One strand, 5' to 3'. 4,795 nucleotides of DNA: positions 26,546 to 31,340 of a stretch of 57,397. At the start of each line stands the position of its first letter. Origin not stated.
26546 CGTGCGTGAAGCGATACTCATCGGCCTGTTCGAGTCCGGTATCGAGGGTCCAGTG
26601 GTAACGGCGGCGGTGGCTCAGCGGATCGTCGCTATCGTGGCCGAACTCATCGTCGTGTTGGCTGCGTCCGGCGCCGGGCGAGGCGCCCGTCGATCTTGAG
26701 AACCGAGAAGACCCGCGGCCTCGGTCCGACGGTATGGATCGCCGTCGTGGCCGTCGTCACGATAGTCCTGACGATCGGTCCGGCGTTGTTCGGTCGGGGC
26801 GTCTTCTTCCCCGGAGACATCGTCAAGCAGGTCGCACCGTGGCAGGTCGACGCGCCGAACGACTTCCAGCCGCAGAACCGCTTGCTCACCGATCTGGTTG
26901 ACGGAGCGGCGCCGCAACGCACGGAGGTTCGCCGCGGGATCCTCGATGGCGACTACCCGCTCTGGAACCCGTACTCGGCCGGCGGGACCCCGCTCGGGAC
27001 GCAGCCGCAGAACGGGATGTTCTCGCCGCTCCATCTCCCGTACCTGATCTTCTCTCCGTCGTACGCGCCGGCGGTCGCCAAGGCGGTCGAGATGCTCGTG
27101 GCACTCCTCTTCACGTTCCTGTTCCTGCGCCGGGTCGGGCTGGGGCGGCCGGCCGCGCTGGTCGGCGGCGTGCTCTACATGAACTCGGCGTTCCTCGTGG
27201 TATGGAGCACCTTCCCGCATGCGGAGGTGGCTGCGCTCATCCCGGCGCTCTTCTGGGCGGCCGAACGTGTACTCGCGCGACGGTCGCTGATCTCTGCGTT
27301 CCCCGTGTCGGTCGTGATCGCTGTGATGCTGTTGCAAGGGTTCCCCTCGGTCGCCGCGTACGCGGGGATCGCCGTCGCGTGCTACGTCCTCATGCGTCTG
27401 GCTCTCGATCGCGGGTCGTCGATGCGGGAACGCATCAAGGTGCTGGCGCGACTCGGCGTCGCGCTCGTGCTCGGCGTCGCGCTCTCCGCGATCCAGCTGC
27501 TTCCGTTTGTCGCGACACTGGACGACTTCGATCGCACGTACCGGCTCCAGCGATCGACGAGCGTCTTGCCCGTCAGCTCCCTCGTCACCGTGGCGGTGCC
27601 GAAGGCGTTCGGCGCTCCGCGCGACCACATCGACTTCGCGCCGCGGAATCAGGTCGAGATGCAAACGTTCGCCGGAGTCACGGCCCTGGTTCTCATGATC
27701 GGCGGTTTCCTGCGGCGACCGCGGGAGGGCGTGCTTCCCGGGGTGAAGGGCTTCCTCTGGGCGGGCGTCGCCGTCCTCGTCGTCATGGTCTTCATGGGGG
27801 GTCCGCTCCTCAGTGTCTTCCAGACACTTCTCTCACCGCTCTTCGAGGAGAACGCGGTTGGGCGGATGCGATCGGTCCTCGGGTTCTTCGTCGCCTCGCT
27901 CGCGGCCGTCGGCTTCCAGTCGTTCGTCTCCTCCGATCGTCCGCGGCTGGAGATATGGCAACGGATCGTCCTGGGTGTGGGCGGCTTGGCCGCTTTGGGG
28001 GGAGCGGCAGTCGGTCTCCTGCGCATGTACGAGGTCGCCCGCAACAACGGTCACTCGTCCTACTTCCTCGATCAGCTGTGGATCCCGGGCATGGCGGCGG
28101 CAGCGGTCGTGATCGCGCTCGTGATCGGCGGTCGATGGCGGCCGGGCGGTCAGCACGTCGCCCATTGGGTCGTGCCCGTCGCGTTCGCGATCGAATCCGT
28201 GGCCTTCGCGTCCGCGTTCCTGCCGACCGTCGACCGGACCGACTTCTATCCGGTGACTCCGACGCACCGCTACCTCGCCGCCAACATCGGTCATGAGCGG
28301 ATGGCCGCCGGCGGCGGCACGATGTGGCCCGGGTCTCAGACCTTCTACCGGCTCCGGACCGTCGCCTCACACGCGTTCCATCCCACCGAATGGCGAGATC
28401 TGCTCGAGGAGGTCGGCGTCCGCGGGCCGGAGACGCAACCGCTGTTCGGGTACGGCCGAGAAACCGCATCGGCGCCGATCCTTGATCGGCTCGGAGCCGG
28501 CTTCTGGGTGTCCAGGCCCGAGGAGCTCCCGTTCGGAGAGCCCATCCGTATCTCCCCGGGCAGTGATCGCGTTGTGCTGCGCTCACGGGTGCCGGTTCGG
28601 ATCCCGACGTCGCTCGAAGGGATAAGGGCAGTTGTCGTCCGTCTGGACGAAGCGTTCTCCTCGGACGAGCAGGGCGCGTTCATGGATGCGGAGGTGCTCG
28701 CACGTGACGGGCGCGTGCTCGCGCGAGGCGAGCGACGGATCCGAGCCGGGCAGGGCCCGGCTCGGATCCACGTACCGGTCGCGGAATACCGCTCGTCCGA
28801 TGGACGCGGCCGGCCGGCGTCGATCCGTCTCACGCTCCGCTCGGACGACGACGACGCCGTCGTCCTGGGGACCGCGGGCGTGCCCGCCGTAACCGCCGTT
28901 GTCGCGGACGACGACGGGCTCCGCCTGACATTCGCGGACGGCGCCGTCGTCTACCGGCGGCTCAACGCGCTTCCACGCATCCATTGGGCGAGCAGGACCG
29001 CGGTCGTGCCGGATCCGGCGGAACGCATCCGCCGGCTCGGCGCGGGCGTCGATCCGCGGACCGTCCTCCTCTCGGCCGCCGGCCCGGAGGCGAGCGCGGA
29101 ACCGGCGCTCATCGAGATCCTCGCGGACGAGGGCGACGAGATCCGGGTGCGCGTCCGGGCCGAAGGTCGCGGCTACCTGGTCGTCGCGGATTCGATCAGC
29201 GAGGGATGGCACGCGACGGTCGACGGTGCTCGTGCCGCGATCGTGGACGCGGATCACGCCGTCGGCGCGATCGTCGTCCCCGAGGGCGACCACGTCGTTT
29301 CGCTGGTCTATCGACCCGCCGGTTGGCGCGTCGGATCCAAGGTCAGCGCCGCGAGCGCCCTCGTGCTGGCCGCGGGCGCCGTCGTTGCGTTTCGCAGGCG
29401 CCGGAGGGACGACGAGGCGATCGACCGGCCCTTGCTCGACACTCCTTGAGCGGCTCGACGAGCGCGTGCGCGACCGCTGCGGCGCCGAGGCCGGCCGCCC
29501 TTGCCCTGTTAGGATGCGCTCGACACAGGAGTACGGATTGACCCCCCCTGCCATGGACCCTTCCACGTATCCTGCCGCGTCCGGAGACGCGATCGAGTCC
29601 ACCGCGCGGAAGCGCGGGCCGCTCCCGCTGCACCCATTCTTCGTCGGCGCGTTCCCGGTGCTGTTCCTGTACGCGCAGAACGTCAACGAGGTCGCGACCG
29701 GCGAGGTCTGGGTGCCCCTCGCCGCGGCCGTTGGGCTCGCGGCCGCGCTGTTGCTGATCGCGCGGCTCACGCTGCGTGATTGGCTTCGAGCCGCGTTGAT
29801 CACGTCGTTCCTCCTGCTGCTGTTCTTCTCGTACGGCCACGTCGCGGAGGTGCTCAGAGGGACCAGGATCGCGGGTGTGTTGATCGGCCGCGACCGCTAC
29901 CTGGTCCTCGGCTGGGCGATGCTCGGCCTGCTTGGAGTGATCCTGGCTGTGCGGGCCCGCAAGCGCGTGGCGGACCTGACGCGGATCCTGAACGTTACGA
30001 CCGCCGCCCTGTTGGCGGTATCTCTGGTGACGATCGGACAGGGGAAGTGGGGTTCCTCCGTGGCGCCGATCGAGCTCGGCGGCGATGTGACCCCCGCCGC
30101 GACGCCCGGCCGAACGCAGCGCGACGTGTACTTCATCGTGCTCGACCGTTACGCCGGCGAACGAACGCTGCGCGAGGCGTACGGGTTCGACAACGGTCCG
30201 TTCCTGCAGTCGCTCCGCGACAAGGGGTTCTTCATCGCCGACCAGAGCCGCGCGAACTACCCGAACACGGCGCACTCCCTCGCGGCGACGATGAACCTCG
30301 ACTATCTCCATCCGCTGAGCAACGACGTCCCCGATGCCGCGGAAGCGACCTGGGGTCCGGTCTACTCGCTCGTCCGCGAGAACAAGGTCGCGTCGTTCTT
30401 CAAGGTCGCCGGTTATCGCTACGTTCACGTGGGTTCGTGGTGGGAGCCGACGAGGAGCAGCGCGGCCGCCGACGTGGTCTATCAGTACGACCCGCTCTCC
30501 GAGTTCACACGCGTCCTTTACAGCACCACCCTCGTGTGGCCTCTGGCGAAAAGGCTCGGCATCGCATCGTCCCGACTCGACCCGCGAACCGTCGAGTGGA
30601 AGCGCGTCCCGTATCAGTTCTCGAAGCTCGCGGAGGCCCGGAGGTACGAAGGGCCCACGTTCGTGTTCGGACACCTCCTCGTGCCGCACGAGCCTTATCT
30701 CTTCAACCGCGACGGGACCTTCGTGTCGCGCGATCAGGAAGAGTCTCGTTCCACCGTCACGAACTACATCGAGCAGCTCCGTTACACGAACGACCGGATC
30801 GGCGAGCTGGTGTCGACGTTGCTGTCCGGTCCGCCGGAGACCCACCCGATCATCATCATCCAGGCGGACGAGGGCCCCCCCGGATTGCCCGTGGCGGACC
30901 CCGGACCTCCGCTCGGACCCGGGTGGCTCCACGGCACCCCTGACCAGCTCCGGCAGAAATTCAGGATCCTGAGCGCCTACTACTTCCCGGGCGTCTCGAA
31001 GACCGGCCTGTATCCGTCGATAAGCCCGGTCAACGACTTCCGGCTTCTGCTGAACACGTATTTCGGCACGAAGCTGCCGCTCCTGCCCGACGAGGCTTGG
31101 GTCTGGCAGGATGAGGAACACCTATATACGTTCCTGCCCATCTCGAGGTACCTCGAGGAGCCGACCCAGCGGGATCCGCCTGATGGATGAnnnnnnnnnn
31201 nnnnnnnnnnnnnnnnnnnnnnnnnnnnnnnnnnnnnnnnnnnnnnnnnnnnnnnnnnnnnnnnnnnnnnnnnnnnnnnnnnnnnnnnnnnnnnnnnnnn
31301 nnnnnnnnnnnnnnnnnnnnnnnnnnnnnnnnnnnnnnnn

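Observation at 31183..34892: Methyltransferase and its degenerate paralogue fused to two GT2 domains, each with a coiled coil: candidate molecular-ruler / chain-terminator pair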

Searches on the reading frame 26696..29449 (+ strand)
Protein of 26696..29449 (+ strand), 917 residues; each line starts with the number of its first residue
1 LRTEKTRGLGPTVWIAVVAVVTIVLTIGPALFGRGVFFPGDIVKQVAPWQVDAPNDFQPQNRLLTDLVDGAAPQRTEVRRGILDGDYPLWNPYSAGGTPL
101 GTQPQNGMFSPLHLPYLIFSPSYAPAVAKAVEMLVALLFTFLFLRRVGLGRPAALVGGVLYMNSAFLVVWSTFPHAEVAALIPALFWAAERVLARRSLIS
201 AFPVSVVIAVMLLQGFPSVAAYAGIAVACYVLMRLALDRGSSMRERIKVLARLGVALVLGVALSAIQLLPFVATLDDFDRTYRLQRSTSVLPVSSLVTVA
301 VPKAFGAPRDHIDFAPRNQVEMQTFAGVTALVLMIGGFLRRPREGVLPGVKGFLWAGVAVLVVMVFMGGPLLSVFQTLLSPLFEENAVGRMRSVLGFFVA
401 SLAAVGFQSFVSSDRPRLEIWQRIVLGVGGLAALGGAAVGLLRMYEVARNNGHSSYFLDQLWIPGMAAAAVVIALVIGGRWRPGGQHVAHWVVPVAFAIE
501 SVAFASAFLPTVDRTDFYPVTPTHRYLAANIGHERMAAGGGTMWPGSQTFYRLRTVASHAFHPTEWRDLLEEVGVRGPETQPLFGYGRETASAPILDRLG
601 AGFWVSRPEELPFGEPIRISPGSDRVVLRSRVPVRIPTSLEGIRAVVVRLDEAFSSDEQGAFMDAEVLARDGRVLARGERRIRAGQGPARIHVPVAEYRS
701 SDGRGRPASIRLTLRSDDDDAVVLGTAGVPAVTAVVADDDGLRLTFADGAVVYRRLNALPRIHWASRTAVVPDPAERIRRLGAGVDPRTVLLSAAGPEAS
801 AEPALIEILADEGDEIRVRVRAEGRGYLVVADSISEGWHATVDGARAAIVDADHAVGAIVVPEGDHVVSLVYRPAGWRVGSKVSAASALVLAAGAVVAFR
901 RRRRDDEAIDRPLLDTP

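Call 7: search_protein_families(library=pfam, proteins=[window:26696-29449:+], max_evalue=0.001)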
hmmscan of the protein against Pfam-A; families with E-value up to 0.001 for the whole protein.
window:26696-29449:+ (917 aa): 2 families
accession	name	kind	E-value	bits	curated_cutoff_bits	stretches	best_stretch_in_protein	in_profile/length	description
PF09586.16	YfhO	-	4.1e-17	62.3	28.5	2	813-884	763-835/835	Bacterial membrane protein YfhO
PF24677.1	DUF7657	-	4.3e-06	26.2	26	1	109-403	98-395/401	Domain of unknown function (DUF7657)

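Call 56: search_protein_families(library=ncbifam, proteins=[window:26696-29446:+], max_evalue=0.001)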
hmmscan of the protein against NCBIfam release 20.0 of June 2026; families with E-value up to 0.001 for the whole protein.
window:26696-29446:+ (917 aa): 1 family
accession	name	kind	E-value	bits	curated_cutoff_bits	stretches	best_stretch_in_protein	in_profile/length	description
NF047590.1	GlcsyltransPgfM2Strep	equivalog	2.3e-12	45.9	1500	2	821-891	803-873/884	glycosyltransferase PgfM2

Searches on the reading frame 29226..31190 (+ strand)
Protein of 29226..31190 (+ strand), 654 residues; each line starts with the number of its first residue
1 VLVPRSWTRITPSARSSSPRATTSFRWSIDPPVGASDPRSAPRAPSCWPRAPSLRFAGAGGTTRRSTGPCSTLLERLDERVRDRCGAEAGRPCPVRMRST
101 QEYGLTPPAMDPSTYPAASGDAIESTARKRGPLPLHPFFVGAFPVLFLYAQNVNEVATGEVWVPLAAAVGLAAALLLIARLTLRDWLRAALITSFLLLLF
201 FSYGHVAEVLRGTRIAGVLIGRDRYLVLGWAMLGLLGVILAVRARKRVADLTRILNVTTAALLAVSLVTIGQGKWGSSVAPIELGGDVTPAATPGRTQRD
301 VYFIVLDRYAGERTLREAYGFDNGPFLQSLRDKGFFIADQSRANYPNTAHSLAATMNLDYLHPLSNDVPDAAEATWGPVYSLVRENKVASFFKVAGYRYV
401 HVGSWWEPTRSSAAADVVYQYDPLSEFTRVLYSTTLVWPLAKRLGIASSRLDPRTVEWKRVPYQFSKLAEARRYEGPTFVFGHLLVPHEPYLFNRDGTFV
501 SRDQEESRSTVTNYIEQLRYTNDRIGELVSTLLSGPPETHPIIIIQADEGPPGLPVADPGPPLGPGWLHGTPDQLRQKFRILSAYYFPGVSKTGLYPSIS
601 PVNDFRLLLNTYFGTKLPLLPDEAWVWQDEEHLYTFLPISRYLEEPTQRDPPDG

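Call 7: search_protein_families(library=pfam, proteins=[window:29226-31190:+], max_evalue=0.001)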
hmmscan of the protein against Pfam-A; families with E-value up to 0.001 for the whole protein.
window:29226-31190:+ (654 aa): 1 family
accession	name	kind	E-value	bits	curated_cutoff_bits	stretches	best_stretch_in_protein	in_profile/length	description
PF00884.28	Sulfatase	-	3.4e-08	33.6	25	1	322-572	24-256/301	Sulfatase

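Call 56: search_protein_families(library=ncbifam, proteins=[window:29538-31187:+], max_evalue=0.001)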
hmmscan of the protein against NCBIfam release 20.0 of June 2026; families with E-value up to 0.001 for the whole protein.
window:29538-31187:+ (550 aa): 0 families
